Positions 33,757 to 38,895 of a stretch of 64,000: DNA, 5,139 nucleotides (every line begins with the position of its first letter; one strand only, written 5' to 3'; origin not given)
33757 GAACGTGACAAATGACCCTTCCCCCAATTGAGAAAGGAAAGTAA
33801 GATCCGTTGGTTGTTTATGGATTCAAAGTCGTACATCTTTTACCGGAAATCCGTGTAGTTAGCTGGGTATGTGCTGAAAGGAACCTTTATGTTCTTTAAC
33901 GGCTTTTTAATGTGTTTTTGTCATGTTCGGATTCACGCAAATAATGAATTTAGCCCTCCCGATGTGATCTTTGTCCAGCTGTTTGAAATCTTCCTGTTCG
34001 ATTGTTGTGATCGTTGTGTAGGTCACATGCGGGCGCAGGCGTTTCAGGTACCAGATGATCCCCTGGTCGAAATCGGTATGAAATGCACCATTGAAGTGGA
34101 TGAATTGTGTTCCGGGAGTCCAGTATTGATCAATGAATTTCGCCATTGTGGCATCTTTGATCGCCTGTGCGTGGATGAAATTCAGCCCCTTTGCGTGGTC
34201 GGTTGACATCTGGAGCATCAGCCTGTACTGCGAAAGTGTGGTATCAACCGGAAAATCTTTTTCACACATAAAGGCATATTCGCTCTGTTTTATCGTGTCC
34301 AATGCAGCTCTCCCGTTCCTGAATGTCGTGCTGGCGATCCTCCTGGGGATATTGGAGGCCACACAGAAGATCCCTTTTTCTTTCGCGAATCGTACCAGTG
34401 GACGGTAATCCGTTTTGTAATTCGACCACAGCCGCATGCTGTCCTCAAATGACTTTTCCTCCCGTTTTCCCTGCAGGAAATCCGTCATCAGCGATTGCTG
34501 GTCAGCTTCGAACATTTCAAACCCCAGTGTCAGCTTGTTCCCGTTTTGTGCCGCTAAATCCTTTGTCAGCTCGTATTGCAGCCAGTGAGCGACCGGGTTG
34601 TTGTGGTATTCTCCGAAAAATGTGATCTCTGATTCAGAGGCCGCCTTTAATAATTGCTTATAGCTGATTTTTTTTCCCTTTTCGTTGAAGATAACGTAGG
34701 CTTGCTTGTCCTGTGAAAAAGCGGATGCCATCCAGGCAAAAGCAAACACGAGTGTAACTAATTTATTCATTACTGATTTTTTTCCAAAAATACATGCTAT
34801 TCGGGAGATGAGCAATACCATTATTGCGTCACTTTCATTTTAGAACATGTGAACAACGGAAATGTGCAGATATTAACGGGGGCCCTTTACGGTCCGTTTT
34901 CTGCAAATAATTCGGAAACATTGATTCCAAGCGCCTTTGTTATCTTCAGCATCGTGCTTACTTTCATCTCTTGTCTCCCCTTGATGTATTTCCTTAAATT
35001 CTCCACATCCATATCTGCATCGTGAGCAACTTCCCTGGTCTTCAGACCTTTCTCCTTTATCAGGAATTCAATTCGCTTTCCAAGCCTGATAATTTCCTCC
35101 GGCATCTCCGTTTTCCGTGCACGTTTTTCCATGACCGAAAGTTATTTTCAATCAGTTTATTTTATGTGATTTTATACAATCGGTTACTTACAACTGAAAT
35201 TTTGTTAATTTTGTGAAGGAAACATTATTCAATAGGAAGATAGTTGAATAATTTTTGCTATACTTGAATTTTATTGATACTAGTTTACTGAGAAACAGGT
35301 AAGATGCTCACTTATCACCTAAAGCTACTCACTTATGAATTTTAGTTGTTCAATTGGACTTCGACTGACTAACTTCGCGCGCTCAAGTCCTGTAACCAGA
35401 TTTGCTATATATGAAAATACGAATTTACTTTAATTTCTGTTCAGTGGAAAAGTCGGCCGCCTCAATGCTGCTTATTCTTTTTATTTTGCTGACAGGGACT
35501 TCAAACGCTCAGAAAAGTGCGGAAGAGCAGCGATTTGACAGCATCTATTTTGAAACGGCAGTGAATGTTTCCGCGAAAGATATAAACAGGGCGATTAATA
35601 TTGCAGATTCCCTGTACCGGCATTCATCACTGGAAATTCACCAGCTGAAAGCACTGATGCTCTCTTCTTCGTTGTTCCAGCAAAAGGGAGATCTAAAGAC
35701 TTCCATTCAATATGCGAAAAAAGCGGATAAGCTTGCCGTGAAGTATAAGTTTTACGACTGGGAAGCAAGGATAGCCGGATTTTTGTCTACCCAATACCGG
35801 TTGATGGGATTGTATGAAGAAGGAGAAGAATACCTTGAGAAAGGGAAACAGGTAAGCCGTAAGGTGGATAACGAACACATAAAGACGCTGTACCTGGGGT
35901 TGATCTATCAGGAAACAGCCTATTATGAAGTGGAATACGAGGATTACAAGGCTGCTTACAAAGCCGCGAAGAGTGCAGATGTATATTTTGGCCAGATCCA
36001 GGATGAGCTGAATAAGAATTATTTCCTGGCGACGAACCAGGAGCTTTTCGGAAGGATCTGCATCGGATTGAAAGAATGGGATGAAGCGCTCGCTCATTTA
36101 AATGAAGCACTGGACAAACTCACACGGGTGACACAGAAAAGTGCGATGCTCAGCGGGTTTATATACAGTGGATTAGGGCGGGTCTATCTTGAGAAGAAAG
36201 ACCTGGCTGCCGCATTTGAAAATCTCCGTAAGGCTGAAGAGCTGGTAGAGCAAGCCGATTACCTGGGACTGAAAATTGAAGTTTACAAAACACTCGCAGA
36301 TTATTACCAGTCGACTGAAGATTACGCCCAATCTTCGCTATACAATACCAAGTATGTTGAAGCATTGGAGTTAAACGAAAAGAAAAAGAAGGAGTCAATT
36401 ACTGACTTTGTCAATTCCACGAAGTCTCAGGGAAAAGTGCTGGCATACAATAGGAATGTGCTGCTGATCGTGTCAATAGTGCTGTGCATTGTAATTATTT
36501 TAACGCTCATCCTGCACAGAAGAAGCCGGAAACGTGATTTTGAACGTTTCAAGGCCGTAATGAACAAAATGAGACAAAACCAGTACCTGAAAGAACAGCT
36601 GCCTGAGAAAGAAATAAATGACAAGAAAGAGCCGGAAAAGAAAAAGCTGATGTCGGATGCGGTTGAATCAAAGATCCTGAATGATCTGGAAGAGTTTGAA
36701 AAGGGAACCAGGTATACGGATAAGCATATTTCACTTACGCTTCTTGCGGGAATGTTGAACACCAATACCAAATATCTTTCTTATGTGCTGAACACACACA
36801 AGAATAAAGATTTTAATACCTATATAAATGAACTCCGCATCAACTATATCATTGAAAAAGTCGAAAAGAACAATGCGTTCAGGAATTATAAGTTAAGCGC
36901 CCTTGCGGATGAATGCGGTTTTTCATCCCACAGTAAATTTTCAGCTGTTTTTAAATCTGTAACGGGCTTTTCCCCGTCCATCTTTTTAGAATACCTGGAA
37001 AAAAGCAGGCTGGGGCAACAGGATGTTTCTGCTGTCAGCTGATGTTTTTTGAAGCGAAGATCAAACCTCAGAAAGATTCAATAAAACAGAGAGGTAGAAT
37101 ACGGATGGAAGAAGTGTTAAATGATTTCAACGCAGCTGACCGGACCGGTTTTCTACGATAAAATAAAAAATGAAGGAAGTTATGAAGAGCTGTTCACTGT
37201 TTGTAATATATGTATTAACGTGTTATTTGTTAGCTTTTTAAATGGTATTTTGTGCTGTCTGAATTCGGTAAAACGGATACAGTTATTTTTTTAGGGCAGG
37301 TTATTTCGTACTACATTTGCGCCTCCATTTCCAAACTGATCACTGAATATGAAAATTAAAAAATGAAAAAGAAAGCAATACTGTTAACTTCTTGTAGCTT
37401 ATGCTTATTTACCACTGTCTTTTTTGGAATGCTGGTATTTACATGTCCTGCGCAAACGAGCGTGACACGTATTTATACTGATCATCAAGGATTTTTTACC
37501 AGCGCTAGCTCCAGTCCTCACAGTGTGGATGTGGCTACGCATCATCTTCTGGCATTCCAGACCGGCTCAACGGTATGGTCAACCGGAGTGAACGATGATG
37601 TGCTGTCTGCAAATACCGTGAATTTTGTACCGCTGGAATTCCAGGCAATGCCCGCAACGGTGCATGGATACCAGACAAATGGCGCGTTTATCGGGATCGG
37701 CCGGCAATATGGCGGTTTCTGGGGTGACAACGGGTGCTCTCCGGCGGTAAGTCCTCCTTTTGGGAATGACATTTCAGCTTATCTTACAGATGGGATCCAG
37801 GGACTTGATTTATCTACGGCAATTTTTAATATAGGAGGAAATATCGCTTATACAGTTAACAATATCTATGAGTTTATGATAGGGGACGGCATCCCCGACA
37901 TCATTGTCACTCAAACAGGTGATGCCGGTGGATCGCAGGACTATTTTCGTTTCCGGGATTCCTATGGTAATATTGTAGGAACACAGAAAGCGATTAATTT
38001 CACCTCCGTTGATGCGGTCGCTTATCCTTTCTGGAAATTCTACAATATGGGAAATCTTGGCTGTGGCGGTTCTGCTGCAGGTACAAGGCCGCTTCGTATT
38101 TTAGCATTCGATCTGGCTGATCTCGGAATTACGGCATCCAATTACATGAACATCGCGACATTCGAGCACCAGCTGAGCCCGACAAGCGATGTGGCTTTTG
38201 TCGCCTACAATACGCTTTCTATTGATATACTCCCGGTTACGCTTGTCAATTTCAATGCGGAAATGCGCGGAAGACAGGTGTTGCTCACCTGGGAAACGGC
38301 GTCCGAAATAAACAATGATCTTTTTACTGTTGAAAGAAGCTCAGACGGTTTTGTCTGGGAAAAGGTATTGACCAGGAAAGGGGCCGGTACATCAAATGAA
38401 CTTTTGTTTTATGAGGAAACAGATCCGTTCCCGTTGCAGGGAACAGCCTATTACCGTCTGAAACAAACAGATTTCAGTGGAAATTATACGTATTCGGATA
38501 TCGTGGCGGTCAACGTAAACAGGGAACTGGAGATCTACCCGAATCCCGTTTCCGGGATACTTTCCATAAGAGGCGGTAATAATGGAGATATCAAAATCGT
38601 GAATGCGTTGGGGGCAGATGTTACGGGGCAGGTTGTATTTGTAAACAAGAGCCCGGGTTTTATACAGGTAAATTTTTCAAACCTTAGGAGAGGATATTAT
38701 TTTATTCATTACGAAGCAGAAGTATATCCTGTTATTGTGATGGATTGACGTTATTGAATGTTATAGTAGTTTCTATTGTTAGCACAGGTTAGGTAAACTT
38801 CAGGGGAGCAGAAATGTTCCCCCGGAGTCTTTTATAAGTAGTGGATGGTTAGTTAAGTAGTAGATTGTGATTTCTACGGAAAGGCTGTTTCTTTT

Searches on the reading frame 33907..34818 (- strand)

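Call 8: search_protein_families(library=pfam, proteins=[window:33907-34818:-], max_evalue=0.001)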
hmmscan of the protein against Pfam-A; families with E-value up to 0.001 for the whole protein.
window:33907-34818:- (303 aa): 1 family
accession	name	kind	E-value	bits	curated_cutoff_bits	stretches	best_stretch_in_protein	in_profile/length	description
PF04187.18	Cofac_haem_bdg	-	4.3e-52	177.6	27.7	1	56-258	1-213/213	Haem-binding uptake, Tiki superfamily, ChaN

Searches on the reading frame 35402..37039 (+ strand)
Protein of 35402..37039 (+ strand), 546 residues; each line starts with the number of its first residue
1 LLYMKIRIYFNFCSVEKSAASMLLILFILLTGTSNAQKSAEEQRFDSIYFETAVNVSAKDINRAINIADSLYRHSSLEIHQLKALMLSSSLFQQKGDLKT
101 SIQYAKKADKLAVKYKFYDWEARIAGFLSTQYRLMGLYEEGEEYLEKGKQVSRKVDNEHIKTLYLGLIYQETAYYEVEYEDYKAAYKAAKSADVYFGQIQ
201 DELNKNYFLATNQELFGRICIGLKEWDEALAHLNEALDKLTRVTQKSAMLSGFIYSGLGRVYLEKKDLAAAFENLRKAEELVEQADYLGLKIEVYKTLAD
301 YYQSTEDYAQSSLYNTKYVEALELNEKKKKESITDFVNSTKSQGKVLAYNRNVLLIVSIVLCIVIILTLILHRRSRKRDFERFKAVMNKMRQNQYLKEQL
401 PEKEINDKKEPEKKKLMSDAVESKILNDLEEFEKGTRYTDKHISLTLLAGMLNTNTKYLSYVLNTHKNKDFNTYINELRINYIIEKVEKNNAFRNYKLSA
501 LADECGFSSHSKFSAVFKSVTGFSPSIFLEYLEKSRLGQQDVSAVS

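Call 8: search_protein_families(library=pfam, proteins=[window:35402-37039:+], max_evalue=0.001)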
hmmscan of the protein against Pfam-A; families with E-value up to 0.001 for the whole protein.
window:35402-37039:+ (546 aa): 7 families
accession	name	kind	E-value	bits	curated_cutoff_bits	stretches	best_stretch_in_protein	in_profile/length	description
PF13424.12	TPR_12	-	7.8e-13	48.9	30.1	1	254-322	5-75/77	Tetratricopeptide repeat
PF12833.13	HTH_18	-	3.2e-10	40.6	33.6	1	448-529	1-78/80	Helix-turn-helix domain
PF17874.7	TPR_MalT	-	5e-07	29.8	45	0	229-311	99-180/336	MalT-like TPR region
PF00165.29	HTH_AraC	-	1.5e-05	25.4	26.6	1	495-526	8-38/42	Bacterial regulatory helix-turn-helix proteins, AraC family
PF07719.23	TPR_2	-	1.6e-05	25.1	27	0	217-238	8-29/34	Tetratricopeptide repeat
PF13181.12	TPR_8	-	0.00063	20.2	25.7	0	255-281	4-30/34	Tetratricopeptide repeat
PF19084.5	DUF5775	-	0.0007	20.3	28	0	347-417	2-70/81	Family of unknown function (DUF5775)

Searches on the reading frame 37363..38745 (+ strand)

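Call 8: search_protein_families(library=pfam, proteins=[window:37363-38745:+], max_evalue=0.001)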
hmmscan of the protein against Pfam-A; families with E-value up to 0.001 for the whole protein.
window:37363-38745:+ (461 aa): 1 family
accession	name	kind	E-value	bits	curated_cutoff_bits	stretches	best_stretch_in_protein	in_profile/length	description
PF18962.6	Por_Secre_tail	-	3e-08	34.3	27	1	391-453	1-65/75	Secretion system C-terminal sorting domain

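Call 9: search_protein_families(library=ncbifam, proteins=[window:37363-38745:+], max_evalue=0.001)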
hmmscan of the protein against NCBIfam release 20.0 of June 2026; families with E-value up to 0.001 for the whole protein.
window:37363-38745:+ (461 aa): 1 family
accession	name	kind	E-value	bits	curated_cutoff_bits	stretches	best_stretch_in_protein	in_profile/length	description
TIGR04183.1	Por_Secre_tail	domain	2.8e-05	24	23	1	391-451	1-59/72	T9SS type A sorting domain-containing protein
